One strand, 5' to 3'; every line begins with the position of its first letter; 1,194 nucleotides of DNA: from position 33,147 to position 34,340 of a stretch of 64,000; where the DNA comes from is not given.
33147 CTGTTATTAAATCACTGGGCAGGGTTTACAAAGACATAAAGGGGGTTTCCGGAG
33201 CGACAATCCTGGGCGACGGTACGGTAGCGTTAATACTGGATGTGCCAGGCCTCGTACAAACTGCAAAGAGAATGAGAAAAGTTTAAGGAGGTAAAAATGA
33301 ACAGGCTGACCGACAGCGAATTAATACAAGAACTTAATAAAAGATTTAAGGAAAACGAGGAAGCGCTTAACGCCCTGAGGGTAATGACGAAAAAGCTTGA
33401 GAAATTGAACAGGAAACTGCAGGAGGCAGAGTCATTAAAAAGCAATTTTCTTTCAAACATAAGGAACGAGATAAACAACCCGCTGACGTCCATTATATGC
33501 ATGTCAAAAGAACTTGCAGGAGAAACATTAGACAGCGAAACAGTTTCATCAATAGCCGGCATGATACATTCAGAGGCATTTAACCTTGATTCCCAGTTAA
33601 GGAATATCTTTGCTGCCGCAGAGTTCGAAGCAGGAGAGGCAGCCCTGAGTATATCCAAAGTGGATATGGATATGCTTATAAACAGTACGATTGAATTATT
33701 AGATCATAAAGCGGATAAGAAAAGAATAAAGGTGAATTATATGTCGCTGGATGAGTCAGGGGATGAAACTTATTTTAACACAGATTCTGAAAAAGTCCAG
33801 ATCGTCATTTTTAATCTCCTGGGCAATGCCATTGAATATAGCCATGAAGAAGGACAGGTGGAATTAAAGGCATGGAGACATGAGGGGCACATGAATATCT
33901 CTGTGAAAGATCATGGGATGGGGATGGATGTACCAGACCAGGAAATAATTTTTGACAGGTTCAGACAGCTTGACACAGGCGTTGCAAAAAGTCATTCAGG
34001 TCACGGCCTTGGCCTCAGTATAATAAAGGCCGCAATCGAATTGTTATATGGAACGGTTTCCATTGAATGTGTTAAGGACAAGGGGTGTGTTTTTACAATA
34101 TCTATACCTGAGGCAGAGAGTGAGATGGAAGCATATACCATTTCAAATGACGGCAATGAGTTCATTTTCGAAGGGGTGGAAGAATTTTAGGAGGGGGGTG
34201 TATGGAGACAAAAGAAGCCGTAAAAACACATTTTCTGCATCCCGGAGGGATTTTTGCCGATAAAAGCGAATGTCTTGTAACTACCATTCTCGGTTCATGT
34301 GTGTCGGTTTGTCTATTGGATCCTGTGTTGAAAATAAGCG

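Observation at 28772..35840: Second chemosensory cluster is stripped down and partly degenerate (His-less kinase, REC-Hpt remnant, no CheW/R/B)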

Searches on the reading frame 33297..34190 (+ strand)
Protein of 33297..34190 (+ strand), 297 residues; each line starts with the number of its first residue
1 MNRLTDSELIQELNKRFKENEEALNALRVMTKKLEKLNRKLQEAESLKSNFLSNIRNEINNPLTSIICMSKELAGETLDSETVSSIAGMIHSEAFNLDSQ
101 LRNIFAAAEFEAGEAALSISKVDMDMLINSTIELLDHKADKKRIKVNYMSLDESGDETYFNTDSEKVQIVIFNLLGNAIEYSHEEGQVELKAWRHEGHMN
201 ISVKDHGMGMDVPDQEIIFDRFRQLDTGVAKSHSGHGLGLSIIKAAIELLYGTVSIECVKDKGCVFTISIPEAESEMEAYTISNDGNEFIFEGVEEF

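Call 4: search_protein_families(library=pfam, proteins=[window:33297-34190:+], max_evalue=0.01)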
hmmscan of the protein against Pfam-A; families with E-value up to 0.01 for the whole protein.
window:33297-34190:+ (297 aa): 4 families
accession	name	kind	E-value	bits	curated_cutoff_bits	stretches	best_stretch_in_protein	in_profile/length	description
PF02518.31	HATPase_c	-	2.5e-23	83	26.4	1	163-273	2-110/111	Histidine kinase-, DNA gyrase B-, and HSP90-like ATPase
PF00512.31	HisKA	-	1.9e-06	28.2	26.9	1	48-111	2-64/66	His Kinase A (phospho-acceptor) domain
PF13581.12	HATPase_c_2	-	4.1e-06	27.3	27.4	1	164-247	29-109/127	Histidine kinase-like ATPase domain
PF14501.12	HATPase_c_5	-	1.6e-05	25.2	22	1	167-270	6-101/102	GHKL domain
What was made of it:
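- On Functional HisKA sensor histidine kinase (for 33297): Pfam HisKA 28.2 bits (cutoff 26.9) and HATPase_c 83 bits (call 4).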

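Call 12: find_homologous_proteins(query=window:33297-34190:+, max_evalue=1e-10)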
Query window:33297-34190:+ (297 aa): 2549 proteins with E <= 1e-10 among 3922 candidates; the best 120 are listed.
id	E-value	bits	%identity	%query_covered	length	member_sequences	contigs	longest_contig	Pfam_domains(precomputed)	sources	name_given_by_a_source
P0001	4.0e-187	638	100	100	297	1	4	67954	PF13581.13,PF02518.32,PF00512.32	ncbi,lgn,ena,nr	ncbi:MAG TPA: HAMP domain-containing histidine kinase [Nitrospirae bacterium]|nr:alkaline phosphatas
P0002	1.4e-186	636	100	100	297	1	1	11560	PF13581.13,PF02518.32,PF00512.32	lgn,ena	-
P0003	1.5e-186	636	100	100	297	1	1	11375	PF13581.13,PF02518.32,PF00512.32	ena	-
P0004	3.1e-163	560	89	97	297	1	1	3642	PF02518.32,PF00512.32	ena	-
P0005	1.9e-147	508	79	100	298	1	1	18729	PF02518.32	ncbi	-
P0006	2.6e-143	494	76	100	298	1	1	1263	PF02518.32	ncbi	-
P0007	2.3e-139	481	75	100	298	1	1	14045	PF02518.32,PF00512.32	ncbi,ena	-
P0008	1.6e-122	426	67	100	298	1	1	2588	PF02518.32,PF00512.32,PF14501.13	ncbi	-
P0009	1.1e-121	423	67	100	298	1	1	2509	PF02518.32,PF00512.32,PF14501.13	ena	-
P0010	5.4e-120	418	65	100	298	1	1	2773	PF02518.32,PF00512.32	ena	-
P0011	9.7e-120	417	65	100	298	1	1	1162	PF02518.32,PF00512.32,PF14501.13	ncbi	-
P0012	2.9e-119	415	68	100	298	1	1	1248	PF13581.13,PF02518.32,PF00512.32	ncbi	-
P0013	5.2e-119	415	65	100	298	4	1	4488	PF02518.32,PF00512.32,PF14501.13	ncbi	-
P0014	7.0e-119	414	64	100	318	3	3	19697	PF02518.32,PF00512.32,PF14501.13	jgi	jgi:signal transduction histidine kinase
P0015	8.4e-119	414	68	97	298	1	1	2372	PF02518.32,PF00512.32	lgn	-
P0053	2.2e-90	321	51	97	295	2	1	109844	PF02518.32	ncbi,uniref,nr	ncbi:MAG: HAMP domain-containing histidine kinase [Alphaproteobacteria bacterium]|uniref:histidine k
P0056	8.7e-90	319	52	100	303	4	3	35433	PF13581.13,PF02518.32,PF14501.13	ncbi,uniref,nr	ncbi:MAG: HAMP domain-containing histidine kinase [Magnetococcales bacterium]|uniref:histidine kinas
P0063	5.7e-89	316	54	98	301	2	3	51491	PF13581.13,PF02518.32,PF00512.32,PF14501.13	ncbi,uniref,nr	ncbi:sensor histidine kinase [Candidatus Magnetominusculus xianensis]|uniref:histidine kinase n=1 Ta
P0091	7.0e-86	306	51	100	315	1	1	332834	PF02518.32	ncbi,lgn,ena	-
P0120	2.4e-83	298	51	98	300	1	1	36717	PF13581.13,PF02518.32,PF00512.32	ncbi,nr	ncbi:MAG: HAMP domain-containing histidine kinase [Deltaproteobacteria bacterium]|nr:HAMP domain-con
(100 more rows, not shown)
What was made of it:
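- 2549 database proteins match at E <= 1e-10, and the 120 best are nearly all ~300 aa at 48-100% identity (call 12).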

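Call 15: find_encoding_contigs(protein=P0053, flank=10000, max_places=1)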
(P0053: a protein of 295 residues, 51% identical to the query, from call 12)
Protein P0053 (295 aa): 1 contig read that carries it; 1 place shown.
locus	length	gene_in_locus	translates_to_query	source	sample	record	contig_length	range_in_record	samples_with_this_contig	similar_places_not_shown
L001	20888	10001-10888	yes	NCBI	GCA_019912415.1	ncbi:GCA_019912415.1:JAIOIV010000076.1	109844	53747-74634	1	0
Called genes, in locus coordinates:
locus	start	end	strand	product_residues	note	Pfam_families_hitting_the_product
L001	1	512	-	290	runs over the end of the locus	PF00483:NTP_transferase, PF12804:NTP_transf_3 (weak)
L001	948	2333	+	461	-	PF01523:PmbA_TldD_1st, PF19290:PmbA_TldD_2nd, PF19289:PmbA_TldD_3rd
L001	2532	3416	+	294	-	PF03331:LpxC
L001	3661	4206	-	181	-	-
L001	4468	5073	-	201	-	PF01300:Sua5_yciO_yrdC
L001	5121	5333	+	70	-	-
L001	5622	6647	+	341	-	PF00656:Peptidase_C14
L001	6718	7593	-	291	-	PF01112:Asparaginase_2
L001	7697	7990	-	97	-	-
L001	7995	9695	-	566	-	PF00072:Response_reg, PF07228:SpoIIE, PF13581:HATPase_c_2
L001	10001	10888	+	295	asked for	PF02518:HATPase_c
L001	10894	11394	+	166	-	PF03975:CheD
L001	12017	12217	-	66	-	-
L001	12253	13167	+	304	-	PF00015:MCPsignal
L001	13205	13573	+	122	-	PF00072:Response_reg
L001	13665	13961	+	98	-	PF01740:STAS, PF13466:STAS_2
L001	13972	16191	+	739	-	PF01627:Hpt, PF02895:H-kinase_dim, PF02518:HATPase_c, PF01584:CheW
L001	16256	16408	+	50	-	-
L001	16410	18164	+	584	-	PF02203:TarH, PF12729:4HB_MCP_1, PF00672:HAMP, PF00015:MCPsignal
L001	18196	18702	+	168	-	PF01584:CheW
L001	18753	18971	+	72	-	-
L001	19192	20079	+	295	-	PF03705:CheR_N, PF01739:CheR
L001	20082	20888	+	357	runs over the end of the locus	PF00072:Response_reg, PF01339:CheB_methylest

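Call 16: find_encoding_contigs(protein=P0056, flank=10000, max_places=1)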
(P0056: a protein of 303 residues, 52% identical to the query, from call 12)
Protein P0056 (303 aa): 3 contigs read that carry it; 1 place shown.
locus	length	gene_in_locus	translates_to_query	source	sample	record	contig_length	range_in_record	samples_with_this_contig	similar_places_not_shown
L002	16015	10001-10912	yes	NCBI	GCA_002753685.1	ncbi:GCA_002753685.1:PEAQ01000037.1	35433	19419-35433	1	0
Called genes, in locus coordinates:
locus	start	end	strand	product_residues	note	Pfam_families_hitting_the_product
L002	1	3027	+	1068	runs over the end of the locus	PF12770:CHAT, PF24885:TPR_NPHP3, PF13424:TPR_12, PF13424:TPR_12, PF13374:TPR_10, PF13424:TPR_12, PF24885:TPR_NPHP3, PF13374:TPR_10, +16 more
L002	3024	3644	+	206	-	-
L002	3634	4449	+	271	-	-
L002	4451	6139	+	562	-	PF20154:LNT_N, PF00795:CN_hydrolase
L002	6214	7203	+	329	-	PF03462:PCRF, PF00472:RF-1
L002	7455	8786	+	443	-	PF11638:DnaA_N, PF01695:IstB_IS21, PF00308:Bac_DnaA, PF22688:Hda_lid (faint), PF08299:Bac_DnaA_C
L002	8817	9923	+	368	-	PF00712:DNA_pol3_beta, PF02767:DNA_pol3_beta_2, PF02768:DNA_pol3_beta_3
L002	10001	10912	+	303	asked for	PF13581:HATPase_c_2 (weak), PF02518:HATPase_c, PF14501:HATPase_c_5 (weak)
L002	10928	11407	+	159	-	PF03975:CheD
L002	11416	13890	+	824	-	PF02518:HATPase_c, PF00204:DNA_gyraseB, PF01751:Toprim, PF21249:GyrB_hook (weak), PF00986:DNA_gyraseB_C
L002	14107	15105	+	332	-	PF07603:Lcl_C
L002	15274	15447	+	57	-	-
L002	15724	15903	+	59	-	-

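Call 17: find_encoding_contigs(protein=P0063, flank=10000, max_places=1)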
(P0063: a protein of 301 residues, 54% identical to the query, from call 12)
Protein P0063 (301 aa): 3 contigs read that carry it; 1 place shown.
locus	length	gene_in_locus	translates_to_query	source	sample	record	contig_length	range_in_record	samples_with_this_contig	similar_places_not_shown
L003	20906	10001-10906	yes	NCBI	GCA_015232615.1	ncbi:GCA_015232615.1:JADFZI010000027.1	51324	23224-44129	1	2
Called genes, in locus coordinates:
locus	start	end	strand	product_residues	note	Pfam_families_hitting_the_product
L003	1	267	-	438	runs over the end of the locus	PF22694:CtpB_N-like, PF00595:PDZ, PF13180:PDZ_2, PF17820:PDZ_6, PF03572:Peptidase_S41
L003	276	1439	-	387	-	PF27241:CLIP1 (faint), PF01551:Peptidase_M23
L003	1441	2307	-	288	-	PF18075:FtsX_ECD, PF02687:FtsX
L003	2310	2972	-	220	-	PF00005:ABC_tran, PF13304:AAA_21 (faint)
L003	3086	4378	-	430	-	PF00815:Histidinol_dh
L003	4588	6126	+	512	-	PF20154:LNT_N, PF00795:CN_hydrolase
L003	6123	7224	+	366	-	PF03462:PCRF, PF00472:RF-1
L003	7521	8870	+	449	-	PF11638:DnaA_N, PF01695:IstB_IS21, PF00308:Bac_DnaA, PF00004:AAA (weak), PF22688:Hda_lid (faint), PF08299:Bac_DnaA_C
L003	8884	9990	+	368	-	PF00712:DNA_pol3_beta, PF02767:DNA_pol3_beta_2, PF02768:DNA_pol3_beta_3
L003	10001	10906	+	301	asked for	PF00512:HisKA, PF13581:HATPase_c_2 (weak), PF02518:HATPase_c, PF14501:HATPase_c_5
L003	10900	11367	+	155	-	PF03975:CheD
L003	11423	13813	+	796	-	PF02518:HATPase_c, PF00204:DNA_gyraseB, PF01751:Toprim, PF21249:GyrB_hook (weak), PF00986:DNA_gyraseB_C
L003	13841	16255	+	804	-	PF00521:DNA_topoisoIV, PF03989:DNA_gyraseA_C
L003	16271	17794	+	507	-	PF01943:Polysacc_synt, PF13440:Polysacc_synt_3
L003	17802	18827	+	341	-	PF03279:Lip_A_acyltrans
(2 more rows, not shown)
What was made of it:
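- Magnetominusculus (calls 16, 17).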

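Call 18: find_encoding_contigs(protein=P0120, flank=10000, max_places=1)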
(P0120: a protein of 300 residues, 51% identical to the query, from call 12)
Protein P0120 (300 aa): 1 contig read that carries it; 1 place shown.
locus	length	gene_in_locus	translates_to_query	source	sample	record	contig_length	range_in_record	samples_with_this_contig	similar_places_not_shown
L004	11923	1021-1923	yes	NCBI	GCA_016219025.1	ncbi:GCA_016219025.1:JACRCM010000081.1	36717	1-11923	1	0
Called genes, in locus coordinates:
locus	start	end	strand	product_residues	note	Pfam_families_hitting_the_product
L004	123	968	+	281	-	PF03705:CheR_N, PF01739:CheR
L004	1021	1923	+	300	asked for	PF00512:HisKA (weak), PF13581:HATPase_c_2 (weak), PF02518:HATPase_c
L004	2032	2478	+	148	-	PF03975:CheD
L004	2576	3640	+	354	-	PF00072:Response_reg, PF01339:CheB_methylest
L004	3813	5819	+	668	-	PF01627:Hpt, PF02895:H-kinase_dim (weak), PF02518:HATPase_c, PF01584:CheW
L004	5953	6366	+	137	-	PF01584:CheW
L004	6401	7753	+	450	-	PF19425:Csd3_N2, PF01551:Peptidase_M23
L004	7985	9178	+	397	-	PF25917:BSH_RND, PF25973:BSH_CzcB (weak), PF26002:Beta-barrel_AprE (faint), PF25994:HH_AprE (weak), PF25885:HH_EMRA (faint), PF25876:HH_MFP_RND, PF25954:Beta-barrel_RND_2, PF25990:Beta-barrel_YknX, +1 more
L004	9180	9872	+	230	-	PF02463:SMC_N (faint), PF00005:ABC_tran, PF13304:AAA_21 (faint)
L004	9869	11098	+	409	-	PF12704:MacB_PCD, PF02687:FtsX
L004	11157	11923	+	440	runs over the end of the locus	PF02321:OEP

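Call 19: find_encoding_contigs(protein=P0091, flank=10000, max_places=1)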
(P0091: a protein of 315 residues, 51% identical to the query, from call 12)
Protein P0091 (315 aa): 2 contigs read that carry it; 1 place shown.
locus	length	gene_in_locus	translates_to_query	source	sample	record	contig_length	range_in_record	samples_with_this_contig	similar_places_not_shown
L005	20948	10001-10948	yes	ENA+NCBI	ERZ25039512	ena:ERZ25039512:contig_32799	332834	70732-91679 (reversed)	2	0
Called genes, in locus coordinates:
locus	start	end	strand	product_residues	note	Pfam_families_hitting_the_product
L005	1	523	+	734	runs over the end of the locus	PF00989:PAS (weak), PF08448:PAS_4, PF00512:HisKA, PF02518:HATPase_c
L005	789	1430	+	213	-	PF04055:Radical_SAM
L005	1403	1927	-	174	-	PF00293:NUDIX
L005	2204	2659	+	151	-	PF04608:PgpA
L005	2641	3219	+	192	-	PF02834:LigT_PEase, PF13563:2_5_RNA_ligase2, PF02834:LigT_PEase (weak)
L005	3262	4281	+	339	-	PF00154:RecA_N, PF06745:ATPase, PF08423:Rad51 (weak), PF27531:MT3502_N (weak), PF01637:ATPase_2 (weak), PF21096:RecA_C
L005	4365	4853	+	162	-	PF21982:RecX_HTH1, PF02631:RecX_HTH2 (faint), PF21981:RecX_HTH3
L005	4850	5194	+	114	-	-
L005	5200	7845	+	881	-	PF01411:tRNA-synt_2c, PF07973:tRNA_SAD, PF02272:DHHA1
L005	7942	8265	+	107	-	PF05597:Phasin (weak), PF04380:BMFP (weak)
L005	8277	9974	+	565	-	PF03109:ABC1, PF27536:UbiB_helical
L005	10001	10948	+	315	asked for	PF02518:HATPase_c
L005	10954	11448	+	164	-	PF03975:CheD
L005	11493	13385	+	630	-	PF00015:MCPsignal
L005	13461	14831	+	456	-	PF00015:MCPsignal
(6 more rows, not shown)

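Call 32: find_related_loci(query=A1, collection=genome_contigs, flank=10000)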
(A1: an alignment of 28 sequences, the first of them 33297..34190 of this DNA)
Query A1 (297 aa) in genome_contigs; peptide patterns used: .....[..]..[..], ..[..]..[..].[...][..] (x = any residue, [..] = any of these).
600 stretches matched a pattern (row limit reached: there are more); 589 encode a relative of the query (tblastn E <= 1e-3); the best 80 are kept; 80 distinct loci.
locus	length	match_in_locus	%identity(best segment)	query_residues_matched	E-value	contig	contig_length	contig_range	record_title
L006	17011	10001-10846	63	1-281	4e-116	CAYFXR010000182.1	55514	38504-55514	MAG TPA_asm: uncultured Nitrospiraceae bacterium isolate ERP108616_co1_67 genome assembly, contig: k119_662935, whole ge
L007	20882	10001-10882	54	1-292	3e-97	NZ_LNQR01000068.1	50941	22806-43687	Candidatus Magnetominusculus xianensis strain HCH-1 contig068, whole genome shotgun sequence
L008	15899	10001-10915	53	4-297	7e-97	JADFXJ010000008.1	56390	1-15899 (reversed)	MAG: Nitrospirae bacterium isolate nDJH13bin3 nDJH13_bin3_NODE_213_length_56390_cov_32.383527, whole genome shotgun sequ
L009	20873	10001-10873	49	1-291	2e-90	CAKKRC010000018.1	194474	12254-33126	Nitrospiria bacterium isolate Hainich-H41-bin277-1 genome assembly, contig: H41-bin277_1_Hain_H41_02um_R3_24_length_1944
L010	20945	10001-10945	51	1-297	6e-89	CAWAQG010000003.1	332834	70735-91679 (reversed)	MAG: Nitrospirota bacterium isolate MFD03726.bin.1.191 genome assembly, contig: contig_32799, whole genome shotgun seque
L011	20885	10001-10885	51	1-297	3e-88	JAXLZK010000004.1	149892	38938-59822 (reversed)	MAG: Thermodesulfovibrionales bacterium isolate STL-NIT1 opera.106.fa-4, whole genome shotgun sequence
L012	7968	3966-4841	46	1-297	3e-84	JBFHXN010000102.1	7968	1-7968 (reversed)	MAG: Desulfuromonadales bacterium isolate Mix_sand09.2021.07.Z.58 k141_699936_length_7968_cov_10.9788, whole genome shot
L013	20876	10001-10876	50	1-292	1e-81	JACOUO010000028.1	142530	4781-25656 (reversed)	MAG: Deltaproteobacteria bacterium isolate NC_groundwater_74_Ag_B-0.1um_47_27 GD18-4_B1_scaffold_1669103, whole genome s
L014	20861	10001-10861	49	1-287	7e-81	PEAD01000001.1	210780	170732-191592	MAG: Nitrospirae bacterium MYbin3 scaffold1, whole genome shotgun sequence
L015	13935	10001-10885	46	1-291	2e-80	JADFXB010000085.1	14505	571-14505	MAG: Magnetococcales bacterium isolate nDH2bin6 nDH2_bin6_NODE_85_length_14505_cov_6.127958, whole genome shotgun sequen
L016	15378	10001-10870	51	1-289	9e-80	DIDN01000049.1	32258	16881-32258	MAG TPA_asm: Deltaproteobacteria bacterium UBA5799 UBA5799_contig_1058, whole genome shotgun sequence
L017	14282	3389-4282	46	1-297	7e-79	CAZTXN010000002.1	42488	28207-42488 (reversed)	MAG TPA_asm: uncultured Nitrospiraceae bacterium isolate SRP257756_co1_120 genome assembly, contig: NODE_505_length_4248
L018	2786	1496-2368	46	3-293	3e-76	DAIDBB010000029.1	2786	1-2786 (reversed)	MAG TPA_asm: bacterium isolate clean1855 k141_474717, whole genome shotgun sequence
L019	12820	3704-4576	45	4-296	3e-75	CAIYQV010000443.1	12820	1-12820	MAG: uncultured Flavobacteriia bacterium isolate ErkenSummer_bin-5760 genome assembly, contig: bin-5760:443/504, whole g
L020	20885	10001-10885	44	4-297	1e-74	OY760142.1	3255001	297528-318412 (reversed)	MAG: Nitrospirota bacterium isolate 41fe4016-ed88-40a2-aca4-2b8d86c50af7 genome assembly, chromosome: 1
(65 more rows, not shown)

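Call 41: search_protein_families(library=ncbifam, proteins=[window:33297-34190:+], max_evalue=0.001)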
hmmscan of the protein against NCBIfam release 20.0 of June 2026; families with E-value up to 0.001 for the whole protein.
window:33297-34190:+ (297 aa): 77 families (the best 25 are shown)
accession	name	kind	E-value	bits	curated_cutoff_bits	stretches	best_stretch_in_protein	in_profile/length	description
NF046044.1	PnpS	equivalog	5.2e-46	157.4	400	1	40-271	162-390/390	two-component system histidine kinase PnpS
NF047874.1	MASE3_PAS_HK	subfamily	2e-37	129.3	560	1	30-292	375-645/655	MASE3 domain-containing sensor histidine kinase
TIGR02956.1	TMAO_torS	equivalog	1.3e-34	119.6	676.5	1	8-279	424-689/967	TMAO reductase system sensor histidine kinase/response regulator TorS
TIGR02966.1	phoR_proteo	equivalog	8e-34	117.1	334.2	1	40-269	106-332/333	phosphate regulon sensor histidine kinase PhoR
NF033092.0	HK_WalK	equivalog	2.3e-33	115.7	725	1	42-271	366-593/594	cell wall metabolism sensor histidine kinase WalK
NF040691.1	MtrAB_MtrB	equivalog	9.3e-33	114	450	1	26-274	249-494/507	MtrAB system histidine kinase MtrB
NF047465.1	hybrid_HK_LvrA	exception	1.9e-32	112.2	1200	1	11-272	165-422/819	hybrid histidine kinase/response regulator LvrA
NF008312.0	PRK11100.1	equivalog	2.2e-32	112.5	356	1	17-273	226-475/477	two-component system sensor histidine kinase CreC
NF008318.0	PRK11107.1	equivalog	1.4e-31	109.4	890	1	8-278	253-524/920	two-component sensor histidine kinase BarA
NF038297.2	hybrid_HK_HrmK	equivalog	1.9e-31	109.4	725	1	24-278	211-463/607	hybrid histidine kinase/response regulator HrmK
NF041947.1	LuxQ_Vibrio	equivalog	4.8e-30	104.1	1200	1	42-279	466-703/843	quorum-sensing autoinducer 2 sensor kinase/phosphatase LuxQ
NF041832.1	near_NosP_CTERM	subfamily_domain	2.7e-27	95.8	400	1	43-279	2-232/370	NahK/ErcS family hybrid sensor histidine kinase/response regulator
NF033091.0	HK_VanS_ACDEFG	equivalog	3.1e-27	95.4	400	1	12-271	41-293/293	vancomycin resistance histidine kinase VanS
NF011874.0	PRK15347.1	equivalog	3.8e-27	94.7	852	1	9-274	362-616/921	two component system sensor kinase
NF008302.0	PRK11091.1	equivalog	8.2e-27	93.7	838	1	36-276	271-509/779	aerobic respiration two-component sensor histidine kinase ArcB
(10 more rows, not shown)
